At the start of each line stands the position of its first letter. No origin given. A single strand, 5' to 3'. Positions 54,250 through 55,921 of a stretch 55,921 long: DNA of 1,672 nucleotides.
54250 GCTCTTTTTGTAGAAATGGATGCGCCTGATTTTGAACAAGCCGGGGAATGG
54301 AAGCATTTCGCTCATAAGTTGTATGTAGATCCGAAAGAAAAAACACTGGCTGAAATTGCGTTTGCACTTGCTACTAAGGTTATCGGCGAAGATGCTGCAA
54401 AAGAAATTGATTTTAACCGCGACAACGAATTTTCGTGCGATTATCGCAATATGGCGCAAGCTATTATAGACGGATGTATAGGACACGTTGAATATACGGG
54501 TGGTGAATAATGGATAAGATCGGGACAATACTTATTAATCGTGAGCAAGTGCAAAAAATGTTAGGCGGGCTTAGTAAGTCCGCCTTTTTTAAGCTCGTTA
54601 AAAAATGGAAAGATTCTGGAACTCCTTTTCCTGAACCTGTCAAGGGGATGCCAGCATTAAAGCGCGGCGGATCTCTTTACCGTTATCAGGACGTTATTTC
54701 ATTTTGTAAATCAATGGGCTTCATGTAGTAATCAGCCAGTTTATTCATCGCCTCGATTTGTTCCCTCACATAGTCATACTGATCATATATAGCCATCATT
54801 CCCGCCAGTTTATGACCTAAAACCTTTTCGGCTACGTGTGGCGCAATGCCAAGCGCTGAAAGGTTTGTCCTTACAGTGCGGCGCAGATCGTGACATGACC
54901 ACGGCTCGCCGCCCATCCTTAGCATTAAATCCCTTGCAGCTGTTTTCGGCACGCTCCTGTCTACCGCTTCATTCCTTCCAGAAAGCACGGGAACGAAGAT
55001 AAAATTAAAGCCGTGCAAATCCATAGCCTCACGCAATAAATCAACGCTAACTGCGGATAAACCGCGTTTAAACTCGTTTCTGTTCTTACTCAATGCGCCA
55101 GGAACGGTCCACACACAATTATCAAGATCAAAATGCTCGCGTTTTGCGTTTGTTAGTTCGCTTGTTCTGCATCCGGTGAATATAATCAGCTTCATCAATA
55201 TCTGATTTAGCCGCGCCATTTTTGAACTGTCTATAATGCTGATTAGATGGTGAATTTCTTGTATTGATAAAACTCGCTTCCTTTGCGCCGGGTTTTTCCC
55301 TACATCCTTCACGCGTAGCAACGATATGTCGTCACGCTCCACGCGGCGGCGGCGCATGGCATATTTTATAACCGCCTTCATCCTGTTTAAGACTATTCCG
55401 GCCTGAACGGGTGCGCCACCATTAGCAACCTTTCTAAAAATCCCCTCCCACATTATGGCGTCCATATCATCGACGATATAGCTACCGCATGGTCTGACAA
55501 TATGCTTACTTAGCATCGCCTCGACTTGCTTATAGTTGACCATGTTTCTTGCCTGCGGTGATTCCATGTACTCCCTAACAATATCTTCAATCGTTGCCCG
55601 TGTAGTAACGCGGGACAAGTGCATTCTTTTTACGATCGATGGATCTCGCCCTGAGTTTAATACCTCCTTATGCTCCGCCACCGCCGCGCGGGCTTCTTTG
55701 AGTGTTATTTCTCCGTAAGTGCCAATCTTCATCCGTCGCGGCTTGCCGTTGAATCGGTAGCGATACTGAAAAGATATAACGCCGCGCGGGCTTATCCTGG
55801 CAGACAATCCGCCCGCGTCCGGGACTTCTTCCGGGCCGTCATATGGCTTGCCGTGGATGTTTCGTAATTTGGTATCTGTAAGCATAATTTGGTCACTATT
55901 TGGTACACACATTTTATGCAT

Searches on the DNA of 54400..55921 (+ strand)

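Call 5: search_dna_similar(query=window:54700-55921:+, collection=ecoli_genomes, mode=near, max_rows=30)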
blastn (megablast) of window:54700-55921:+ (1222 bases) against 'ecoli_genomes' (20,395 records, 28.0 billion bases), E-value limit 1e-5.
Records with a match: 13; places in all: 13; records where one place covers at least 80% of the query: 13.
Genomes with a match: 13 of 5426; with a place that covers at least 80% of the query: 13. Places per genome that has any: lowest 1, median 1, highest 1. On chromosomes: 13 places; on plasmids: 0.
Best place of each record, by identity: 95-99% 5; 90-95% 6; 80-90% 2.
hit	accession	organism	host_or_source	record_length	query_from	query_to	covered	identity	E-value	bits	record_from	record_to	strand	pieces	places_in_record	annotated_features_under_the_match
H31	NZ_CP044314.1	Escherichia coli strain RM9245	feces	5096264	1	1222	100%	95.8%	0e+0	1975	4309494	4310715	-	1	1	tyrosine-type recombinase/integrase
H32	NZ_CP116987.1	Escherichia coli strain MLI107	Homo sapiens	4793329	1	1222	100%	95.8%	0e+0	1975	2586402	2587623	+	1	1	tyrosine-type recombinase/integrase | hypothetical protein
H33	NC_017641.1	Escherichia coli UMNK88 strain UMNK88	porcine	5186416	1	1222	100%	95.5%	0e+0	1953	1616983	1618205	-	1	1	tyrosine-type recombinase/integrase | hypothetical protein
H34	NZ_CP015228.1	Escherichia coli strain 09-00049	lettuce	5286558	1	1222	100%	95.5%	0e+0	1953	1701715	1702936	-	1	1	tyrosine-type recombinase/integrase | hypothetical protein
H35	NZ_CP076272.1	Escherichia coli strain E21845/O/A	Homo sapiens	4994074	1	1222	100%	95.1%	0e+0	1925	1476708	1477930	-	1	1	tyrosine-type recombinase/integrase | hypothetical protein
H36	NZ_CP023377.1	Escherichia coli strain 127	canine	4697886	1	1222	100%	94.3%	0e+0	1869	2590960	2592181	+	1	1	tyrosine-type recombinase/integrase | hypothetical protein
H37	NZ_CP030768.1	Escherichia coli strain 2017C-4173W12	missing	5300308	1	1222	100%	92.1%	0e+0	1725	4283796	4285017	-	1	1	tyrosine-type recombinase/integrase | hypothetical protein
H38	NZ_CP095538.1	Escherichia coli strain GN04592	Homo sapiens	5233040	1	1222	100%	92.1%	0e+0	1725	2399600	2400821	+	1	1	tyrosine-type recombinase/integrase | hypothetical protein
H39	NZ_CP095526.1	Escherichia coli strain GN05505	Homo sapiens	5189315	1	1222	100%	92.1%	0e+0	1725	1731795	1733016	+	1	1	tyrosine-type recombinase/integrase | hypothetical protein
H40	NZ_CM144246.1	Escherichia coli strain CB7286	Homo sapiens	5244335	1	1222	100%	92.1%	0e+0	1725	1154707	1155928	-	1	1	tyrosine-type recombinase/integrase | hypothetical protein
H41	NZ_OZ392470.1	Escherichia coli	Homo sapiens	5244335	1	1222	100%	92.1%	0e+0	1725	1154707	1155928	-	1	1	tyrosine-type recombinase/integrase | hypothetical protein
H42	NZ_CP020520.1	Escherichia coli strain 190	Homo sapiens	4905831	1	1222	100%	89.5%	0e+0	1548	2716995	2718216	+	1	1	tyrosine-type recombinase/integrase | helix-turn-helix transcriptional regulator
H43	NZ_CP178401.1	Escherichia coli strain N1286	Homo sapiens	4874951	1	1222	100%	87.7%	0e+0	1428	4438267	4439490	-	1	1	tyrosine-type recombinase/integrase | hypothetical protein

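Call 6: get_annotated_region(hit=H38, flank=4000)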
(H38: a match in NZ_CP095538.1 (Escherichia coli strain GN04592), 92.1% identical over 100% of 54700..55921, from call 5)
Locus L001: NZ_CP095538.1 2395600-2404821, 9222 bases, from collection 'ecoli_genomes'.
description: Escherichia coli strain GN04592 chromosome, complete genome
organism: Escherichia coli strain GN04592 (NCBI taxid 562)
replicon: chromosome; assembly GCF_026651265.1
host: Homo sapiens; source: blood; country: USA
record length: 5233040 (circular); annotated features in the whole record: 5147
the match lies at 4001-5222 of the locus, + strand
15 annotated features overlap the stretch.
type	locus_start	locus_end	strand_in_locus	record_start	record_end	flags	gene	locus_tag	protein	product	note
CDS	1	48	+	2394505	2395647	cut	-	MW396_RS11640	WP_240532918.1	hypothetical protein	-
CDS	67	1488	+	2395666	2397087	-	-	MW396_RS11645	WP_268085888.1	replicative DNA helicase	-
CDS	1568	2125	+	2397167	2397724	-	-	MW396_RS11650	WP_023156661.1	Lrp/AsnC family transcriptional regulator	-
CDS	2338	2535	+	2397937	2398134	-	-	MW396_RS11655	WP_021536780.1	hypothetical protein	-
CDS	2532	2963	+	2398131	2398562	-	-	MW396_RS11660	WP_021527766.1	recombination protein NinB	-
CDS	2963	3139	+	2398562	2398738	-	-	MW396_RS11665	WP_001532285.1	hypothetical protein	-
CDS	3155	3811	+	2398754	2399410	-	-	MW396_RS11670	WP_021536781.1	hypothetical protein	-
CDS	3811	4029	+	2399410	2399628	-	-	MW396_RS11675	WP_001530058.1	hypothetical protein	-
CDS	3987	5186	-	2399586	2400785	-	-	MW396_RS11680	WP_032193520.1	tyrosine-type recombinase/integrase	-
CDS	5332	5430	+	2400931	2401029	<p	-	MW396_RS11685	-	AbgT family transporter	incomplete; partial in the middle of a contig; missing N-terminus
CDS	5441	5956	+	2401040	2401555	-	ogt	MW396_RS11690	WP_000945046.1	methylated-DNA--[protein]-cysteine S-methyltransferase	-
CDS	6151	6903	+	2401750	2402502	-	fnr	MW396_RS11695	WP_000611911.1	fumarate/nitrate reduction transcriptional regulator Fnr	-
CDS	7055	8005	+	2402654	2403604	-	uspE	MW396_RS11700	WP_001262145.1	universal stress protein UspE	-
CDS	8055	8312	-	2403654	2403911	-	ynaJ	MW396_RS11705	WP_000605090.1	DUF2534 family protein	-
CDS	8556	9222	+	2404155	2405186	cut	ynaI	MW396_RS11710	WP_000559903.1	low conductance mechanosensitive channel YnaI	-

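Call 7: get_annotated_region(hit=H32, flank=4000)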
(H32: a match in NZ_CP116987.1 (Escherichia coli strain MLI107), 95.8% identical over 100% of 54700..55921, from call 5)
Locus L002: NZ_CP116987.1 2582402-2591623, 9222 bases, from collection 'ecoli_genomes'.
description: Escherichia coli strain MLI107 chromosome, complete genome
organism: Escherichia coli strain MLI107 (NCBI taxid 562)
replicon: chromosome; assembly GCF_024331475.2
host: Homo sapiens; source: stool sample; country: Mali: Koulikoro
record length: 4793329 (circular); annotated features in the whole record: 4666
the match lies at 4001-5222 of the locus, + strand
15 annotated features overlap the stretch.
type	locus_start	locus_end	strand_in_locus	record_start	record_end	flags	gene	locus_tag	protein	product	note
CDS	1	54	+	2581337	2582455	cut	-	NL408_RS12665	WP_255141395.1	hypothetical protein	-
CDS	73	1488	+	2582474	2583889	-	-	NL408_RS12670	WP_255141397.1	replicative DNA helicase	-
CDS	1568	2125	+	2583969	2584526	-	-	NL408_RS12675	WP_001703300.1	Lrp/AsnC family transcriptional regulator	-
CDS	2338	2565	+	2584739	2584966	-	-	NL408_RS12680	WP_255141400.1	hypothetical protein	-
CDS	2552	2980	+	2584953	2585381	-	-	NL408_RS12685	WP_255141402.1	recombination protein NinB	-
CDS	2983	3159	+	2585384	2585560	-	-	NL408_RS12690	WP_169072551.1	hypothetical protein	-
CDS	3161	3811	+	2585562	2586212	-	-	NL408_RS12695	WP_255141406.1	hypothetical protein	-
CDS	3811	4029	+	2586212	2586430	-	-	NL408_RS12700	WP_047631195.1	hypothetical protein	-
CDS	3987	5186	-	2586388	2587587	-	-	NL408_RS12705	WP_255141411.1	tyrosine-type recombinase/integrase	-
CDS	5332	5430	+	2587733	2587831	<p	-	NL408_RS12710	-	AbgT family transporter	incomplete; partial in the middle of a contig; missing N-terminus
CDS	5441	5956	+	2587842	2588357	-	ogt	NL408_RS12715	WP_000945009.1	methylated-DNA--[protein]-cysteine S-methyltransferase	-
CDS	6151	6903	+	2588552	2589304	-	fnr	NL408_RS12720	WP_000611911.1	fumarate/nitrate reduction transcriptional regulator Fnr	-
CDS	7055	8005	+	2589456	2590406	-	uspE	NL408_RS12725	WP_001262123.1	universal stress protein UspE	-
CDS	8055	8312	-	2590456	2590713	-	ynaJ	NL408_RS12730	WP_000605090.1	DUF2534 family protein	-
CDS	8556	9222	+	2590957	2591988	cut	ynaI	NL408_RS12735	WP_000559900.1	low conductance mechanosensitive channel YnaI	-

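Call 19: search_dna_similar(query=window:54400-55921:+, collection=phages, mode=distant, max_rows=20)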
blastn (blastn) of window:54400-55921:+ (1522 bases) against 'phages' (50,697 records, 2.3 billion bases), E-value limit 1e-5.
Records with a match: 9; places in all: 9; records where one place covers at least 80% of the query: 4.
Best place of each record, by identity: 90-95% 1; 80-90% 3; 60-80% 5.
By first word of the organism name: Escherichia 6; Salmonella 2; Enterobacteria 1.
By host as written in the record: Escherichia coli K-12 5; Salmonella serovar Winston 2; Escherichia coli 1; Escherichia coli str. K-12 substr. W3110 1.
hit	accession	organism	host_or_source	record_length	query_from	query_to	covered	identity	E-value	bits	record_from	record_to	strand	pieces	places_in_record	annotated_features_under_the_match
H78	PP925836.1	Escherichia phage MagusPhagus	Escherichia coli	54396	1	1522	100%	93.8%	0e+0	2323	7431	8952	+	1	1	hypothetical protein (x4)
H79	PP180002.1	Escherichia phage mEp013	Escherichia coli K-12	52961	1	1522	100%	89.0%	0e+0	1986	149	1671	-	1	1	integrase | hypothetical protein (x3)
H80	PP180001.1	Escherichia phage mEp010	Escherichia coli K-12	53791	1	1522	100%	89.0%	0e+0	1988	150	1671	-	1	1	integrase | hypothetical protein (x3)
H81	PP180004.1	Escherichia phage mEp044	Escherichia coli K-12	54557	4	1522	100%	88.2%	0e+0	1927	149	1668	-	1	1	integrase | hypothetical protein (x2)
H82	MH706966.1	Enterobacteria phage mEp021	Escherichia coli str. K-12 substr. W3110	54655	1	1518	51%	67.8%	2e-31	257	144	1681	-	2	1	putative integrase | putative helix-turn-helix domain-containing protein | hypothetical protein | ribosome_binding_site (x2)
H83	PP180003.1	Escherichia phage mEp515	Escherichia coli K-12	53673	1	1518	51%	67.6%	2e-30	254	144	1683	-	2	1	integrase | hypothetical protein (x2)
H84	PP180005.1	Escherichia phage mEp554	Escherichia coli K-12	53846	4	1518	26%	73.1%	5e-26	233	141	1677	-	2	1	integrase | hypothetical protein (x3) | terminator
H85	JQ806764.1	Salmonella phage vB_SosS_Oslo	Salmonella serovar Winston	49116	1341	1455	8%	74.8%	2e-11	78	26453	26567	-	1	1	integrase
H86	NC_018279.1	Salmonella phage vB_SosS_Oslo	Salmonella serovar Winston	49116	1341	1455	8%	74.8%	2e-11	78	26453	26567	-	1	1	site-specific integrase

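Call 20: get_annotated_region(hit=H78, flank=2500)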
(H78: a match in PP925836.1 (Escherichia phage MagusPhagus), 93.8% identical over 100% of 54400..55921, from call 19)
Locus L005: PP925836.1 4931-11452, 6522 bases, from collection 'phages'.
description: Escherichia phage MagusPhagus, complete genome.
organism: Escherichia phage MagusPhagus (NCBI taxid 3233703)
taxonomy: Viruses
host: Escherichia coli; source: bird poop; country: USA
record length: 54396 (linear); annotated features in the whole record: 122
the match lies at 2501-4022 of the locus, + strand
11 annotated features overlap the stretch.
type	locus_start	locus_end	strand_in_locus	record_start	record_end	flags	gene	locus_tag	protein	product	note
CDS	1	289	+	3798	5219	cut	-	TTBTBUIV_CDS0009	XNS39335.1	hypothetical protein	-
CDS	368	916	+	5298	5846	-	-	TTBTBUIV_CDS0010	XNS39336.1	MarR family transcrition regulator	-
CDS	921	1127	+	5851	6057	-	-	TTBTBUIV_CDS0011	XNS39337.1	hypothetical protein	-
CDS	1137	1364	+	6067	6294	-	-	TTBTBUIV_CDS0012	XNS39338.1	hypothetical protein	-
CDS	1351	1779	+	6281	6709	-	-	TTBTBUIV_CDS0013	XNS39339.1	NinB/Orf homologous recombination mediator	-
CDS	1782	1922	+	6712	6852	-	-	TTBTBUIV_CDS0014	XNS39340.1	hypothetical protein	-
CDS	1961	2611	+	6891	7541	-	-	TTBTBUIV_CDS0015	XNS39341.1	hypothetical protein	-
CDS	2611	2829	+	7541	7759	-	-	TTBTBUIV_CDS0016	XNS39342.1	hypothetical protein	-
CDS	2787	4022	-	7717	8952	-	-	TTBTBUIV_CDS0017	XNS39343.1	hypothetical protein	-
CDS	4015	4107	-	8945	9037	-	-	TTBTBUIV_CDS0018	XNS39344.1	hypothetical protein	-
CDS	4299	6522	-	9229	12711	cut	-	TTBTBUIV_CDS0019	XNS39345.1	tail fiber protein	-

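Call 21: get_annotated_region(hit=H79, flank=2500)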
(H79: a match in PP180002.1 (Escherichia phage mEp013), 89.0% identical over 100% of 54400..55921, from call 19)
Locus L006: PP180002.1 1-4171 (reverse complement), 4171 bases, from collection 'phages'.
description: Escherichia phage mEp013, complete genome.
organism: Escherichia phage mEp013 (NCBI taxid 3121468)
taxonomy: Viruses; Duplodnaviria; Heunggongvirae; Uroviricota; Caudoviricetes
host: Escherichia coli K-12; source: human feces; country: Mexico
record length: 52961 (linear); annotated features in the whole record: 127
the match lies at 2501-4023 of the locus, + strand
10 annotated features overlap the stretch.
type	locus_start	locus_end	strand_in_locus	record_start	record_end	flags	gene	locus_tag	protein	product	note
CDS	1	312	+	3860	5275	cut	-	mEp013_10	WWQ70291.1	DNA helicase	DNA helicase; rasttk_feature_creation_tool=/opt/patric-common/ runtime/bin/phanotate version ...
CDS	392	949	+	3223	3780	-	-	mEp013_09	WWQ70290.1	hypothetical protein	hypothetical protein; rasttk_feature_creation_tool=/opt/patric-common/ runtime/bin/phanotate version ...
CDS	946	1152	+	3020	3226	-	-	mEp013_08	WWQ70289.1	hypothetical protein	hypothetical protein; rasttk_feature_creation_tool=/opt/patric-common/ runtime/bin/phanotate version ...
CDS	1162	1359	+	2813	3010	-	-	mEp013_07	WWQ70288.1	hypothetical protein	hypothetical protein; rasttk_feature_creation_tool=/opt/patric-common/ runtime/bin/phanotate version ...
CDS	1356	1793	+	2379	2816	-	-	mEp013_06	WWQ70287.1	DNA recombination protein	Phage NinB DNA recombination; rasttk_feature_creation_tool=/opt/patric-common/ runtime/bin/phanotate version ...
CDS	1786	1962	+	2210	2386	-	-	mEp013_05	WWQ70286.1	hypothetical protein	hypothetical protein; rasttk_feature_creation_tool=/opt/patric-common/ runtime/bin/phanotate version ...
CDS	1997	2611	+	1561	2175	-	-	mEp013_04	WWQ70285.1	hypothetical protein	hypothetical protein; rasttk_feature_creation_tool=/opt/patric-common/ runtime/bin/phanotate version ...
CDS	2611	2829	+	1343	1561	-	-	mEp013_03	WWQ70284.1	hypothetical protein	hypothetical protein; rasttk_feature_creation_tool=/opt/patric-common/ runtime/bin/phanotate version ...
CDS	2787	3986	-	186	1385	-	-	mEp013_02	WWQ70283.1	integrase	Phage integrase, site-specific tyrosine recombi; rasttk_feature_creation_tool=/opt/patric-common/ runtime/bin/phanotate ...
CDS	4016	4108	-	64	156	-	-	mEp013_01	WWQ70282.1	hypothetical protein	hypothetical protein; rasttk_feature_creation_tool=/opt/patric-common/ runtime/bin/phanotate version ...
